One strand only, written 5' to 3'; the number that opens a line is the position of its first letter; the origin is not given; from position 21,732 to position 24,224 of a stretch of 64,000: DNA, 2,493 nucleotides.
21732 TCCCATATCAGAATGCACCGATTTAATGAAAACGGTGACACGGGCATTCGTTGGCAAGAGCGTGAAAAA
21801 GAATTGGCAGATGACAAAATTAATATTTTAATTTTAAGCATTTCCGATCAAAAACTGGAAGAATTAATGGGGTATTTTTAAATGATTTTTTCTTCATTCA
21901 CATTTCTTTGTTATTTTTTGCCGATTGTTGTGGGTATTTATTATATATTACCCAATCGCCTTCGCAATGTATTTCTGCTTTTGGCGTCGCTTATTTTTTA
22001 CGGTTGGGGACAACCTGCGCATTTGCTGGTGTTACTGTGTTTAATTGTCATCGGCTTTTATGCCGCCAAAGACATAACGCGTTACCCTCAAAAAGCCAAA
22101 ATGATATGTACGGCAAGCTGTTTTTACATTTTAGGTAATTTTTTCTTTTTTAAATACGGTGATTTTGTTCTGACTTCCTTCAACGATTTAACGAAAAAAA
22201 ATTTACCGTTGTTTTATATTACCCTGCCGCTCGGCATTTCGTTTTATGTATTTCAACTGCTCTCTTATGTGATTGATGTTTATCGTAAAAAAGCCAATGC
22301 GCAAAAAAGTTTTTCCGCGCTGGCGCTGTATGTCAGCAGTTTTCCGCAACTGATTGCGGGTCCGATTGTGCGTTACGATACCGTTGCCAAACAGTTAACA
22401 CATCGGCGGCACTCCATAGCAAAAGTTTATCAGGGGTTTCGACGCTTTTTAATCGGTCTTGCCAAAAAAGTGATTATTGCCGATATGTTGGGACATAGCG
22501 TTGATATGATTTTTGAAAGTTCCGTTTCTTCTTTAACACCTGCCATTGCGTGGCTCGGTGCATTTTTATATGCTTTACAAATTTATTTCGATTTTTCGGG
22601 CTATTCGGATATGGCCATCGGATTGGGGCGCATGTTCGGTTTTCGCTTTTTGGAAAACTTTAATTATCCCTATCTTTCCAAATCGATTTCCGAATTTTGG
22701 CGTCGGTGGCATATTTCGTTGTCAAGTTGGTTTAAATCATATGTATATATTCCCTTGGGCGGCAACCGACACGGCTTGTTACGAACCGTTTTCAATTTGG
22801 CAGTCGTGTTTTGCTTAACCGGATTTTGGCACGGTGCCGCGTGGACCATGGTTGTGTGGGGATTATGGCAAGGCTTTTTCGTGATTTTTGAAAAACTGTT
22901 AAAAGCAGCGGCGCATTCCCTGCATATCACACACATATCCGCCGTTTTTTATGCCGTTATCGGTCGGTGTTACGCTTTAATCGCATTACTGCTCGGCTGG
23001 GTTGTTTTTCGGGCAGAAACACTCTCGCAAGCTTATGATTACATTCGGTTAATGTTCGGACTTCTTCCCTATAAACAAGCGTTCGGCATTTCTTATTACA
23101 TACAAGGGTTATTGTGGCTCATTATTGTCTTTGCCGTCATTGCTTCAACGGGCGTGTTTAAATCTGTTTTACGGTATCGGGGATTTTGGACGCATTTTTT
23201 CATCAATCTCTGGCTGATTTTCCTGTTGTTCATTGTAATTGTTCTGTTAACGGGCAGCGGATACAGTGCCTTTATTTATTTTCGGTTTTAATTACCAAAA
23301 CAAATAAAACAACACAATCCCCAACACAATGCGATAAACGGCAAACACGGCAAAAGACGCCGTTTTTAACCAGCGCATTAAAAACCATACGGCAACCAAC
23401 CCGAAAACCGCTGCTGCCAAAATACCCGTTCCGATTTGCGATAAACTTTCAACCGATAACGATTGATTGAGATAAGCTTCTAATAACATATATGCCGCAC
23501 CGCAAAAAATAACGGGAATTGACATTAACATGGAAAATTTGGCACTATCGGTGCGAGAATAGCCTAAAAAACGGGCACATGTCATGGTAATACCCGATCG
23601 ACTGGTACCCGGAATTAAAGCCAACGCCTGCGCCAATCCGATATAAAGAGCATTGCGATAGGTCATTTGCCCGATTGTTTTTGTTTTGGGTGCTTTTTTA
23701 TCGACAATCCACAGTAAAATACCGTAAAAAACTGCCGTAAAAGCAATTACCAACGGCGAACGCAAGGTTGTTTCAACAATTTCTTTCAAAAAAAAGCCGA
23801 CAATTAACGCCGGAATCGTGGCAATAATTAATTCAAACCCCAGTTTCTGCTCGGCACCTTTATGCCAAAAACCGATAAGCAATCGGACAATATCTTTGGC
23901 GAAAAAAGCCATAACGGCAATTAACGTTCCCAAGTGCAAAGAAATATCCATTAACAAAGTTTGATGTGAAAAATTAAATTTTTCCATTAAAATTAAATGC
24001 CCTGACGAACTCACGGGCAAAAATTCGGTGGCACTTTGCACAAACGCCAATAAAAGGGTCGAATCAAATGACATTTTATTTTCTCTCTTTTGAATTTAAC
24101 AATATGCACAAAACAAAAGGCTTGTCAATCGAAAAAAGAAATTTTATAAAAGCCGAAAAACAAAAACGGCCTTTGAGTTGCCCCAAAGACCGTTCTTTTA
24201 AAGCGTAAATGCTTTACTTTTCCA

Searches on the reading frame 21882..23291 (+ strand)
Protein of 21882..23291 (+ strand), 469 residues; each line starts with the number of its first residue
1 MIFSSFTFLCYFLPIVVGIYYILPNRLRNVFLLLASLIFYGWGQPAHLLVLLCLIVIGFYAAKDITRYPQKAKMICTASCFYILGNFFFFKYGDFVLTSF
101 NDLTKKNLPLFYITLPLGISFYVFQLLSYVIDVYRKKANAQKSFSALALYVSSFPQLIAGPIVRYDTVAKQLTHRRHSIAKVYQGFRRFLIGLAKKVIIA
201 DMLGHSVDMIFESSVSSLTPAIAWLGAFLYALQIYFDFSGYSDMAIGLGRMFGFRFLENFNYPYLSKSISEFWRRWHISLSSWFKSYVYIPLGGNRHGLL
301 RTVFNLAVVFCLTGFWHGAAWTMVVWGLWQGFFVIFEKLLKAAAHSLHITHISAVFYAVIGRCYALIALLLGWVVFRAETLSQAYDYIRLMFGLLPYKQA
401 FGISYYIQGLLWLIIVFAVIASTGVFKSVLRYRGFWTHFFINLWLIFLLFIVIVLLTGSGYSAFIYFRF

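Call 8: search_protein_families(library=pfam, proteins=[window:21882-23291:+], max_evalue=0.01)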
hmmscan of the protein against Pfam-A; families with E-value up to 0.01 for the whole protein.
window:21882-23291:+ (469 aa): 1 family
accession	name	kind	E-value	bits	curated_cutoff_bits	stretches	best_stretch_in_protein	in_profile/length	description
PF03062.24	MBOAT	-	1.1e-31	110.9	27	1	80-351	24-308/337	MBOAT, membrane-bound O-acyltransferase family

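Call 9: search_protein_families(library=ncbifam, proteins=[window:21882-23291:+], max_evalue=0.01)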
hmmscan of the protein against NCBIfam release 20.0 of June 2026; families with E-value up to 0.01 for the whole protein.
window:21882-23291:+ (469 aa): 1 family
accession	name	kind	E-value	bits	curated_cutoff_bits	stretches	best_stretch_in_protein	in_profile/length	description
TIGR04091.1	LTA_dltB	equivalog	2e-41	142.5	375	1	9-376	13-376/380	D-alanyl-lipoteichoic acid biosynthesis protein DltB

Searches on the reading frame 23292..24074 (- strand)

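Call 8: search_protein_families(library=pfam, proteins=[window:23292-24074:-], max_evalue=0.01)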
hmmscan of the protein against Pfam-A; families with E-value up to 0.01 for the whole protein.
window:23292-24074:- (260 aa): 1 family
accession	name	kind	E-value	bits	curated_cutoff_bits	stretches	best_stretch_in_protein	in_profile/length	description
PF02673.24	BacA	-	3.5e-73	246.9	33.4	1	7-254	2-257/257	Bacitracin resistance protein BacA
